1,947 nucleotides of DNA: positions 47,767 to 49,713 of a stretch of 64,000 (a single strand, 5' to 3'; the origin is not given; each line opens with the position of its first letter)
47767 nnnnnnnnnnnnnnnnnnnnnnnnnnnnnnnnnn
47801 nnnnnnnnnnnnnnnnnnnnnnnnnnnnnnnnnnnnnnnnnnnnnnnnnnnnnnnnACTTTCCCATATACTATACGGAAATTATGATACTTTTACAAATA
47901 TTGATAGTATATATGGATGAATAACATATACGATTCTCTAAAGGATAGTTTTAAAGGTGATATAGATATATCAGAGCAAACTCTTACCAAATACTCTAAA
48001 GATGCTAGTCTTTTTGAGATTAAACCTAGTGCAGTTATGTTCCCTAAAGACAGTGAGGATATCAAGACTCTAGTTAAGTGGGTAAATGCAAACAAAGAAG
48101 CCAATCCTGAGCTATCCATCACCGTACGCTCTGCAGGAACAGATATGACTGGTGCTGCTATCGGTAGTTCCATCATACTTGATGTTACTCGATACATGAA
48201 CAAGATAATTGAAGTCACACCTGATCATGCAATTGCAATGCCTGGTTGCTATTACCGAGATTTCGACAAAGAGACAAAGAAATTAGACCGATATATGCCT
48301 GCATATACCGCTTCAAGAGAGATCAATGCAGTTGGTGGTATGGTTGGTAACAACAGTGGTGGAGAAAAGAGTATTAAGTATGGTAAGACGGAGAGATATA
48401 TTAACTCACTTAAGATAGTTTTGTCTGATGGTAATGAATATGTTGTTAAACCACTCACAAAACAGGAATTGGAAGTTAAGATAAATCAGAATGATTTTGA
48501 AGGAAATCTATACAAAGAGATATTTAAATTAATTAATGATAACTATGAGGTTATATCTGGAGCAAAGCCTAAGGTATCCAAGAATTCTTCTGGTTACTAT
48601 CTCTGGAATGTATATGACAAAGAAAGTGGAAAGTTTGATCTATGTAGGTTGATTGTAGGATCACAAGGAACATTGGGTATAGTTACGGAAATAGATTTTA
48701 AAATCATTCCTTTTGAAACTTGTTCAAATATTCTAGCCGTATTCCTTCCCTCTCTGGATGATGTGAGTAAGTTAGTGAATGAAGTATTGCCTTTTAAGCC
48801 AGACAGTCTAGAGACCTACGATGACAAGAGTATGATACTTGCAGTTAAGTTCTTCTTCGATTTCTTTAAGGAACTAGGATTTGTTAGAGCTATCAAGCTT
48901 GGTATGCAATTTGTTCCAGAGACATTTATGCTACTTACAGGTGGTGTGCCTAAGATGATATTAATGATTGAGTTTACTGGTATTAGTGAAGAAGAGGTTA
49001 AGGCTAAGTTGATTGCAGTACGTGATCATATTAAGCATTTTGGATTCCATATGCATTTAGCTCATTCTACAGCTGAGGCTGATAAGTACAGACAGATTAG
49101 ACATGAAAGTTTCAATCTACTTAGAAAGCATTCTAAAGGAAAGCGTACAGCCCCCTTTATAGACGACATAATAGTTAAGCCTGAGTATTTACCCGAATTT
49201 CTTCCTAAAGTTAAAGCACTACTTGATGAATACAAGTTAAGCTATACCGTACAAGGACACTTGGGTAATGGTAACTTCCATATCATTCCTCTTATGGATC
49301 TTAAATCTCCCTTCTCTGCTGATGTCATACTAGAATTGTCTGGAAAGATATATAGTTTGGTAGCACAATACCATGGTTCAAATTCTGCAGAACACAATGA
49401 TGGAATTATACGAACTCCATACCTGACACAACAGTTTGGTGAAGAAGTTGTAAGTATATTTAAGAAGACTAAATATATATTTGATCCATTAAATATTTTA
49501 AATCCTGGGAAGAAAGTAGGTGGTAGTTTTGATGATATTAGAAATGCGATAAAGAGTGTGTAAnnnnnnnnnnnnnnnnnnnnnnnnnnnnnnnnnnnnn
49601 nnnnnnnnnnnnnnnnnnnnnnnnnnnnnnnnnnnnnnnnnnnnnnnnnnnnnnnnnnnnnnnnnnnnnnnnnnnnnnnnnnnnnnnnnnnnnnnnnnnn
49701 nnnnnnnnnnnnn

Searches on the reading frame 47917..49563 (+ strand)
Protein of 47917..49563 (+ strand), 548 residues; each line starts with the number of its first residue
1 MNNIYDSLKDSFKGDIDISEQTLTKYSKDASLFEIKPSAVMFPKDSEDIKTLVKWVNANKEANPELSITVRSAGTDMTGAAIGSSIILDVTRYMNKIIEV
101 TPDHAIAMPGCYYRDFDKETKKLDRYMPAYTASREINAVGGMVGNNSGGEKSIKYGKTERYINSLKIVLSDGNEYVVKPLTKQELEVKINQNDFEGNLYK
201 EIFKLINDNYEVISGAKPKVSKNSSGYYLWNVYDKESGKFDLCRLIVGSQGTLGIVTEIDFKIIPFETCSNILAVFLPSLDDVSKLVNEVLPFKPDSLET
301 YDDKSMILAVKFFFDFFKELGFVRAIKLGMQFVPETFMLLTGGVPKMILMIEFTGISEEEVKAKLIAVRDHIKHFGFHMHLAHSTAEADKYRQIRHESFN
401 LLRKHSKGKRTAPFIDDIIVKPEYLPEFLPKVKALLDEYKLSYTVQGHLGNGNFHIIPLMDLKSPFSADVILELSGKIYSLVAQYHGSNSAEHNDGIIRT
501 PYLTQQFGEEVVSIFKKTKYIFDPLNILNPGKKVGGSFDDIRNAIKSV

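Call 58: search_protein_families(library=pfam, proteins=[window:47917-49563:+], max_evalue=0.0001)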
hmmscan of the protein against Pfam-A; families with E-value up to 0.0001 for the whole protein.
window:47917-49563:+ (548 aa): 2 families
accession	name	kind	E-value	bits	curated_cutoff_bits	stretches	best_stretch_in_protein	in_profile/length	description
PF02913.24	FAD-oxidase_C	-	9.5e-40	137.3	21.2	1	271-532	6-247/248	FAD linked oxidases, C-terminal domain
PF01565.28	FAD_binding_4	-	6.7e-24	84.6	26.4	1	37-173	1-134/139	FAD binding domain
